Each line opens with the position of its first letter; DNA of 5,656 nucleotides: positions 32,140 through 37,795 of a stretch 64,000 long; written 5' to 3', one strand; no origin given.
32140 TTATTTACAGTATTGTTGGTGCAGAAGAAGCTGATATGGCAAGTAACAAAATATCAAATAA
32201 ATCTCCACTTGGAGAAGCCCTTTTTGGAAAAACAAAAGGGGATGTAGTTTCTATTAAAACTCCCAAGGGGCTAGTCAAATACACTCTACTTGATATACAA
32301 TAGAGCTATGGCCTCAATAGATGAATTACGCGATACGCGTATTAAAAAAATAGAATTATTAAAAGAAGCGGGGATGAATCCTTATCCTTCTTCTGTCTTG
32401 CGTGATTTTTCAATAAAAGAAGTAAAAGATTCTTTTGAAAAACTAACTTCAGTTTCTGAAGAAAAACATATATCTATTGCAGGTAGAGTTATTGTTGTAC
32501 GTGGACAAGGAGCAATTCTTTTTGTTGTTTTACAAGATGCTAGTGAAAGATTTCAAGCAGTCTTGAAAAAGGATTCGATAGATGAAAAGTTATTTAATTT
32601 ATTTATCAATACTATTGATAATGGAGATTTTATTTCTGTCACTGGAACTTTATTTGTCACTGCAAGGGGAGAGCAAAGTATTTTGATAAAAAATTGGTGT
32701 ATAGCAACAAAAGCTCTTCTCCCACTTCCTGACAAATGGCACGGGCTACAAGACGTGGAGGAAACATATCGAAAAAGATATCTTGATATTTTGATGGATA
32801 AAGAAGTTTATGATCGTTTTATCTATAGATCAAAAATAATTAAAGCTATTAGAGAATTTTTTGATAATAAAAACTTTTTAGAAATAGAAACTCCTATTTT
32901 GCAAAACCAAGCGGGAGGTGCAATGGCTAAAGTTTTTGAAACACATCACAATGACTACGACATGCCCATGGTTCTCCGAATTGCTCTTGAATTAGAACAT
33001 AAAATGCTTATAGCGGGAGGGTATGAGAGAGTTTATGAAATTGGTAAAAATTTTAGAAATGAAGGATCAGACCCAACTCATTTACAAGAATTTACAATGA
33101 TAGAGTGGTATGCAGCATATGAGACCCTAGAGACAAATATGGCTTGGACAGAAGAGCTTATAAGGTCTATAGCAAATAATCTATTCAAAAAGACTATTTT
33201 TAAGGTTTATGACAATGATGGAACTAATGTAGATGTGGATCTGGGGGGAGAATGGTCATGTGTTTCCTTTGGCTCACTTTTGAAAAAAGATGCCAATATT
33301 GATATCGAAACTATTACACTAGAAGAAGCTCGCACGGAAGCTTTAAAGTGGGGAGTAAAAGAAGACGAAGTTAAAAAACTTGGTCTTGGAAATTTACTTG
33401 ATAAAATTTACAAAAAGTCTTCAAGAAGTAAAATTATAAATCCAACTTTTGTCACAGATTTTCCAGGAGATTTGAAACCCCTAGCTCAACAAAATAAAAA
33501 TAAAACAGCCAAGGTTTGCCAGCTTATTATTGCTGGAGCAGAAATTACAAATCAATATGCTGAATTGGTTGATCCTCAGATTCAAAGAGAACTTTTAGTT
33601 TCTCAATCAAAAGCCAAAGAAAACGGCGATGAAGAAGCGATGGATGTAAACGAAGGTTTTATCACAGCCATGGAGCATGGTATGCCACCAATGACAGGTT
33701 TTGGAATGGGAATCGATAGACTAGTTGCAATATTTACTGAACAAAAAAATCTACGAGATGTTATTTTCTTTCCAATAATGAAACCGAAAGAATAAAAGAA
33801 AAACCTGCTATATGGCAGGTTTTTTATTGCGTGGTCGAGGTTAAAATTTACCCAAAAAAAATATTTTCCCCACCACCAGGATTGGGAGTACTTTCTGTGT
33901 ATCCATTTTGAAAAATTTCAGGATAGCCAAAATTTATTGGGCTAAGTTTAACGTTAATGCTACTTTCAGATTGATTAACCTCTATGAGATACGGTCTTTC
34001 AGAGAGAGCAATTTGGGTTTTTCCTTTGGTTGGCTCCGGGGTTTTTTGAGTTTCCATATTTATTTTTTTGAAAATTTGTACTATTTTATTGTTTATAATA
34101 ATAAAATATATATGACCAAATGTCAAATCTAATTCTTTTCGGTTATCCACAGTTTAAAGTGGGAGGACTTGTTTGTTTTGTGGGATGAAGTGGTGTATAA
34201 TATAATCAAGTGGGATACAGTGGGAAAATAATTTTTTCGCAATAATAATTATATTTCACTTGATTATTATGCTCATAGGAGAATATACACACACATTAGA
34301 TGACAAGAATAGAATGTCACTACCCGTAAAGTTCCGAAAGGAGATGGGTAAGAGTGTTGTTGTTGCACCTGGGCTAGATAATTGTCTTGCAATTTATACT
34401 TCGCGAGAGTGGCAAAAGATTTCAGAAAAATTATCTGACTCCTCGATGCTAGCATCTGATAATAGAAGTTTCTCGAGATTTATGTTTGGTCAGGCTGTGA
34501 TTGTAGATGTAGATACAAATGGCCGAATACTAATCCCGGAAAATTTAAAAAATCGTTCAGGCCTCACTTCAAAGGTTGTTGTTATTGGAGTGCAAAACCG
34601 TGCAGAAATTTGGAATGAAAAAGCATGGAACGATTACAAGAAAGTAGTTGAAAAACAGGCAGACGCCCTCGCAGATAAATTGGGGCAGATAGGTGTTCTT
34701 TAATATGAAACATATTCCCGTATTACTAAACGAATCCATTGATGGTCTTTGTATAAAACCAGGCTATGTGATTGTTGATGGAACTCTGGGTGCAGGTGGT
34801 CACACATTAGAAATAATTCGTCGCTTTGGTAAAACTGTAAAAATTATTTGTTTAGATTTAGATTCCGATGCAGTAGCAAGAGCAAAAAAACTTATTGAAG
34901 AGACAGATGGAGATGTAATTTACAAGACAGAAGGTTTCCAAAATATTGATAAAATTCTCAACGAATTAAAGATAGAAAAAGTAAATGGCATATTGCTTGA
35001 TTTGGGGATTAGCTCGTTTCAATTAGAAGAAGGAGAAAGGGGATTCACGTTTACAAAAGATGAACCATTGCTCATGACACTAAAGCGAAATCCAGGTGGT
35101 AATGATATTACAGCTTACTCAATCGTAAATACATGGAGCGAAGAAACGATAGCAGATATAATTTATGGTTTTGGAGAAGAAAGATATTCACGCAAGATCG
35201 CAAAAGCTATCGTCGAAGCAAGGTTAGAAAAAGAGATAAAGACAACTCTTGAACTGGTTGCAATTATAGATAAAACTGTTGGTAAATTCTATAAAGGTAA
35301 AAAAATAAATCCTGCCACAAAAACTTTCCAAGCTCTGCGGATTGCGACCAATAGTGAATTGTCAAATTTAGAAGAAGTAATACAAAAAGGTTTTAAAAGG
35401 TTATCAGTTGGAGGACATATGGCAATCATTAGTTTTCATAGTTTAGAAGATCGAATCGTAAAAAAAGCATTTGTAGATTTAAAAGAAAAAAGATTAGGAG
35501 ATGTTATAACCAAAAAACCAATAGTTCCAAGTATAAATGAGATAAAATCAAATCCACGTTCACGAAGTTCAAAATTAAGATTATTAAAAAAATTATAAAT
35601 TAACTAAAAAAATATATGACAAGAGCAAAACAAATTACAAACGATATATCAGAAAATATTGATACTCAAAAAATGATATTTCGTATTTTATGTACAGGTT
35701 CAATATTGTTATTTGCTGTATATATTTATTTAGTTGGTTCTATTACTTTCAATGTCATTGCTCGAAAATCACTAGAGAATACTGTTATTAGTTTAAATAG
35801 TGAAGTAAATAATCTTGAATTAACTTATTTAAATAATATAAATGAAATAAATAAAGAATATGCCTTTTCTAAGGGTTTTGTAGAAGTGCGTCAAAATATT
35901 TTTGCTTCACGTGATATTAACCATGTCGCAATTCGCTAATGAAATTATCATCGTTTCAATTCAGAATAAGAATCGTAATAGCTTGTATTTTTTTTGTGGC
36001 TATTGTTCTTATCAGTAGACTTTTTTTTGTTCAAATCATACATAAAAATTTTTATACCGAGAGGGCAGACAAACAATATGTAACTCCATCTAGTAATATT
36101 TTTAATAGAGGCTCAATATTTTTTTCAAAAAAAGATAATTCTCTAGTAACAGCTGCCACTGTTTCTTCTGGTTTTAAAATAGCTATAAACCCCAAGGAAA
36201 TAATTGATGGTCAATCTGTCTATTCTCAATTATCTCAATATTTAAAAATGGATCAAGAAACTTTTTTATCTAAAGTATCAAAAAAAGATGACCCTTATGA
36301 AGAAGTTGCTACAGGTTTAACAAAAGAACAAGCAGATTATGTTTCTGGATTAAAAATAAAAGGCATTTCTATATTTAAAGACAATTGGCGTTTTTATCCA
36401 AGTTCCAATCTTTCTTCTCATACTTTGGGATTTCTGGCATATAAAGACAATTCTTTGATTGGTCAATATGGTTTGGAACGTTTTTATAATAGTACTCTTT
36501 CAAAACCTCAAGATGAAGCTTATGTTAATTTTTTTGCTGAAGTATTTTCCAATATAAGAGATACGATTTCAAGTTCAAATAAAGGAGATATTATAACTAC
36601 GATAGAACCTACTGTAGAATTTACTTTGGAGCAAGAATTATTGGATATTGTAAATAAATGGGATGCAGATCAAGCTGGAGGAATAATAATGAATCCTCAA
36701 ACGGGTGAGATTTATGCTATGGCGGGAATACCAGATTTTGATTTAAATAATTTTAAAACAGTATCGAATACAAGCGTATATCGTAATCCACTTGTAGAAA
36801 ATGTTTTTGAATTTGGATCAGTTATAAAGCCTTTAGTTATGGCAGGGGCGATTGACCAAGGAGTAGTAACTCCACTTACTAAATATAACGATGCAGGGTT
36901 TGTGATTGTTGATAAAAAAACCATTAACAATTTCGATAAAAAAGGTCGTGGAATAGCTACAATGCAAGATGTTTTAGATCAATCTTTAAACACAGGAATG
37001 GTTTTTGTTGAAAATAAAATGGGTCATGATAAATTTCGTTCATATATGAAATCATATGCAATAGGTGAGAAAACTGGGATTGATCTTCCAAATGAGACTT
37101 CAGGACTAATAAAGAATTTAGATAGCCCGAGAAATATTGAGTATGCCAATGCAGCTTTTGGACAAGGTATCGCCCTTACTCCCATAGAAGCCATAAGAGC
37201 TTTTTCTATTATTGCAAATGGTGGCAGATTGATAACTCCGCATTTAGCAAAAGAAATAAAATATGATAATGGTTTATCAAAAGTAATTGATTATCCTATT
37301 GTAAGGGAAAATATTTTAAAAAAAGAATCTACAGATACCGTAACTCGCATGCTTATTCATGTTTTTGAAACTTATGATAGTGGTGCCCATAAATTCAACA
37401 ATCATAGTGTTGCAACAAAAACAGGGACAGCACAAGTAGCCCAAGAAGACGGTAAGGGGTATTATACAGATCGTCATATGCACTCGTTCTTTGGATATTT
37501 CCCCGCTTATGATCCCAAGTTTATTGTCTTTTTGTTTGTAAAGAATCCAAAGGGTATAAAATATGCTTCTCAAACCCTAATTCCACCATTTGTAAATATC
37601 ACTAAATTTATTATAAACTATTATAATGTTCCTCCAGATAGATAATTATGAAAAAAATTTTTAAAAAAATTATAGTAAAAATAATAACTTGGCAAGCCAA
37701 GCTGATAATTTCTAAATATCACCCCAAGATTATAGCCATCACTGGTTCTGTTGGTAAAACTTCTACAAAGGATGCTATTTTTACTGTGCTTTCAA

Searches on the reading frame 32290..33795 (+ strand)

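Call 51: search_protein_families(library=pfam, proteins=[window:32290-33795:+], max_evalue=0.00001)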
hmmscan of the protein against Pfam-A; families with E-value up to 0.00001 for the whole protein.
window:32290-33795:+ (501 aa): 3 families
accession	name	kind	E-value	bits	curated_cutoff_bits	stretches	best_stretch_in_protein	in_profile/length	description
PF00152.25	tRNA-synt_2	-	2.6e-71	240.7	25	1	156-497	2-307/308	tRNA synthetases class II (D, K and N)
PF01336.31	tRNA_anti-codon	-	3.7e-11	43.2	27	1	61-135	1-71/75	OB-fold nucleic acid binding domain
PF01409.25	tRNA-synt_2d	-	5.2e-06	26.6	19.8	0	247-302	104-157/246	tRNA synthetases class II core domain (F)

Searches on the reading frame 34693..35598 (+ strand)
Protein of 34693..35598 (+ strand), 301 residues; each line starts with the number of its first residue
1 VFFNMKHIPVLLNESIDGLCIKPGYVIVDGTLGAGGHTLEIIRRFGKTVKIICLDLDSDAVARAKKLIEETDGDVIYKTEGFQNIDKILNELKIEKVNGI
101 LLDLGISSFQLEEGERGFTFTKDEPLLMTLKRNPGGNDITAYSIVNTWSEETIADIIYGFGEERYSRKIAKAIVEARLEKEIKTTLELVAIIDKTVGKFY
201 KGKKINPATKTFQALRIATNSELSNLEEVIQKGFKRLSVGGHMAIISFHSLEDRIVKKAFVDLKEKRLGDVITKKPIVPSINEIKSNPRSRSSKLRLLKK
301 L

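Call 78: search_protein_families(library=pfam, proteins=[window:34693-35598:+], max_evalue=0.0001)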
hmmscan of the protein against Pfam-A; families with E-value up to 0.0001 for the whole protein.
window:34693-35598:+ (301 aa): 1 family
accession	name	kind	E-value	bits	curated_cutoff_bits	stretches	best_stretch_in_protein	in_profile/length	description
PF01795.25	Methyltransf_5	-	2.5e-97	326.5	27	1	4-300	1-308/309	MraW methylase family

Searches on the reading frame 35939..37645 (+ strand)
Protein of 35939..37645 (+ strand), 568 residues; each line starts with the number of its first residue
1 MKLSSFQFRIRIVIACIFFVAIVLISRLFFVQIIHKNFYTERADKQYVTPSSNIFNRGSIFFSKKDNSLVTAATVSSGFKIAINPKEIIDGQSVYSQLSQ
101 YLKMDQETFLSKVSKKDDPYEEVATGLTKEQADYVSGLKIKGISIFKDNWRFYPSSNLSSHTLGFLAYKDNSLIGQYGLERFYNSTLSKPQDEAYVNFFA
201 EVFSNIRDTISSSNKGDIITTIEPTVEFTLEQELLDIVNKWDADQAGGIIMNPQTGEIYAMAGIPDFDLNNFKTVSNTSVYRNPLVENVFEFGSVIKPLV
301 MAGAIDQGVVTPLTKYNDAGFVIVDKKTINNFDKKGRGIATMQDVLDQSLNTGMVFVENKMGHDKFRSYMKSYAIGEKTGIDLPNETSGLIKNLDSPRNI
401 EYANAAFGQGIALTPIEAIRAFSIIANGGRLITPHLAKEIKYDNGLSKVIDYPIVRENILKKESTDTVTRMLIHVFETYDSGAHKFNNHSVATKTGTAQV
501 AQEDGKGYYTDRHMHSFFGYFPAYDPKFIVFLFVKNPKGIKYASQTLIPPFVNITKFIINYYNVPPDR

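Call 51: search_protein_families(library=pfam, proteins=[window:35939-37645:+], max_evalue=0.00001)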
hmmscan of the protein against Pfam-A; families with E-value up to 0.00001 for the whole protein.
window:35939-37645:+ (568 aa): 2 families
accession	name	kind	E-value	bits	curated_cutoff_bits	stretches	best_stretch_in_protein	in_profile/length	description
PF00905.27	Transpeptidase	-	9.8e-68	229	22.1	1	249-545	4-287/299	Penicillin binding protein transpeptidase domain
PF03717.20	PBP_dimer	-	3.1e-08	34.7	24.4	1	57-188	6-159/180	Penicillin-binding Protein dimerisation domain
